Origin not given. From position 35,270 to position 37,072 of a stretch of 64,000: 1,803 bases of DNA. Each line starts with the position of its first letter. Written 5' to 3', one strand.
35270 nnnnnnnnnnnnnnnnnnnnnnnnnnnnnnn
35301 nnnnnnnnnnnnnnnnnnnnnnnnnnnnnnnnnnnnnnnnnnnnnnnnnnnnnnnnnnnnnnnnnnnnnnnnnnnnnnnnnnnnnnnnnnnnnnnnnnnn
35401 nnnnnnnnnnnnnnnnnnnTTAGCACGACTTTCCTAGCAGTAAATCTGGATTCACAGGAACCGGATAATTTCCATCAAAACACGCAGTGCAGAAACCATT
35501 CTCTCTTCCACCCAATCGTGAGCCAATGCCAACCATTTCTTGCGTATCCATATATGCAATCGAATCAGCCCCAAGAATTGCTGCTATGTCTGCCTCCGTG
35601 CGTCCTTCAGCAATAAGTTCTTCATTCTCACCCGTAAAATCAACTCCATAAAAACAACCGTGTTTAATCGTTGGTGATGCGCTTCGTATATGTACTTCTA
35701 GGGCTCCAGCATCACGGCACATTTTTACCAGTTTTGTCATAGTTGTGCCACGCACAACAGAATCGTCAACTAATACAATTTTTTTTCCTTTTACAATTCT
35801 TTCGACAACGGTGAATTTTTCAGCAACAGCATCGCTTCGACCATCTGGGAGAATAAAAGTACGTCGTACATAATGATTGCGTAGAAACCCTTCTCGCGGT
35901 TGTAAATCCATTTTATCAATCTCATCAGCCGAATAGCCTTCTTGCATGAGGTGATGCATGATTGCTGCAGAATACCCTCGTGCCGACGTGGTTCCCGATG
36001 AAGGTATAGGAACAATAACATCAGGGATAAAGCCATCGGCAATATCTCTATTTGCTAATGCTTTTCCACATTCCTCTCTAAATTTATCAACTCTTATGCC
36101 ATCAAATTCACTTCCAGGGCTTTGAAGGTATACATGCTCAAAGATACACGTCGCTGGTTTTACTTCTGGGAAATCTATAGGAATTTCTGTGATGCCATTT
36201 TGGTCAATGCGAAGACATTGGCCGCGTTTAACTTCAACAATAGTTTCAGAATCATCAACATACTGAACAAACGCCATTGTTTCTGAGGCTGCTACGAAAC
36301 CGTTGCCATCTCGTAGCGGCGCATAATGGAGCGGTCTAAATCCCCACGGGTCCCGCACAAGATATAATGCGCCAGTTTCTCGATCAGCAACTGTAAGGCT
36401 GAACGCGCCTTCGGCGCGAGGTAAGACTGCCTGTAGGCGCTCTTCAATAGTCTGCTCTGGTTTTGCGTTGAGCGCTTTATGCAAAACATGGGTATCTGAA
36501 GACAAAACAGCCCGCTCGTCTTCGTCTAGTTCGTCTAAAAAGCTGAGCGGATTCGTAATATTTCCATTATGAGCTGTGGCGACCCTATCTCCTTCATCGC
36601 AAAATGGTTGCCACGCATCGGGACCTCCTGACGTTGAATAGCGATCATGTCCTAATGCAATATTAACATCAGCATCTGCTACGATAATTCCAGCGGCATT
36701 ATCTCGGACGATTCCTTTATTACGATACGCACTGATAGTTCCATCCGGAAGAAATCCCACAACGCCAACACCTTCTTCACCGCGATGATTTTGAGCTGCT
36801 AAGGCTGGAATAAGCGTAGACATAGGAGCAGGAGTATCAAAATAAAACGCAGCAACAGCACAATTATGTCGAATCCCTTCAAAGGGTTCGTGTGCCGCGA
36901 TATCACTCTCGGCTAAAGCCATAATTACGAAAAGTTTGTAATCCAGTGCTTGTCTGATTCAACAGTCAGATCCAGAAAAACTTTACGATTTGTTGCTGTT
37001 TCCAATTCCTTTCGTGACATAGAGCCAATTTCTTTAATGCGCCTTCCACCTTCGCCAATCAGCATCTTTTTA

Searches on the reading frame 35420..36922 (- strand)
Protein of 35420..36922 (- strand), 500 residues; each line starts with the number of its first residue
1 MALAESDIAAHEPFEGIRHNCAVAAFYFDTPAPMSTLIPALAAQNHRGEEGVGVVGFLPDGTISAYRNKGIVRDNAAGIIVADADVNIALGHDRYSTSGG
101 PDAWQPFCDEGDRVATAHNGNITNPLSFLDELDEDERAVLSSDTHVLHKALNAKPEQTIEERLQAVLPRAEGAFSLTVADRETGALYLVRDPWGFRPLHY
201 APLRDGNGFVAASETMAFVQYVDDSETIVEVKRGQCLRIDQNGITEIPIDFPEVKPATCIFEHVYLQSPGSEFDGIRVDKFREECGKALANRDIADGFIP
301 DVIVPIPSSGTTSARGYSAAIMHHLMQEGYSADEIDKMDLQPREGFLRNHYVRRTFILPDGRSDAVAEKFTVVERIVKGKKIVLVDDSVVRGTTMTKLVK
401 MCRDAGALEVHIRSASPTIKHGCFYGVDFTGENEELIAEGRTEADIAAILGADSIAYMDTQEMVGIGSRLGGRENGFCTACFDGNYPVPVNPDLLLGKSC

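Call 53: search_protein_families(library=pfam, proteins=[window:35420-36922:-], max_evalue=0.001)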
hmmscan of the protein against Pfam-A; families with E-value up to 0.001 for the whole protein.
window:35420-36922:- (500 aa): 3 families
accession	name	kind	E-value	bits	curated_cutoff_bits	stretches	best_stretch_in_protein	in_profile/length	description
PF13522.11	GATase_6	-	1.1e-18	68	27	1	76-214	3-130/130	Glutamine amidotransferase domain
PF13537.11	GATase_7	-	1.3e-18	67.6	25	1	93-219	2-122/123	Glutamine amidotransferase domain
PF00156.33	Pribosyltran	-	2e-08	34.2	26.3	1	284-412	14-120/158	Phosphoribosyl transferase domain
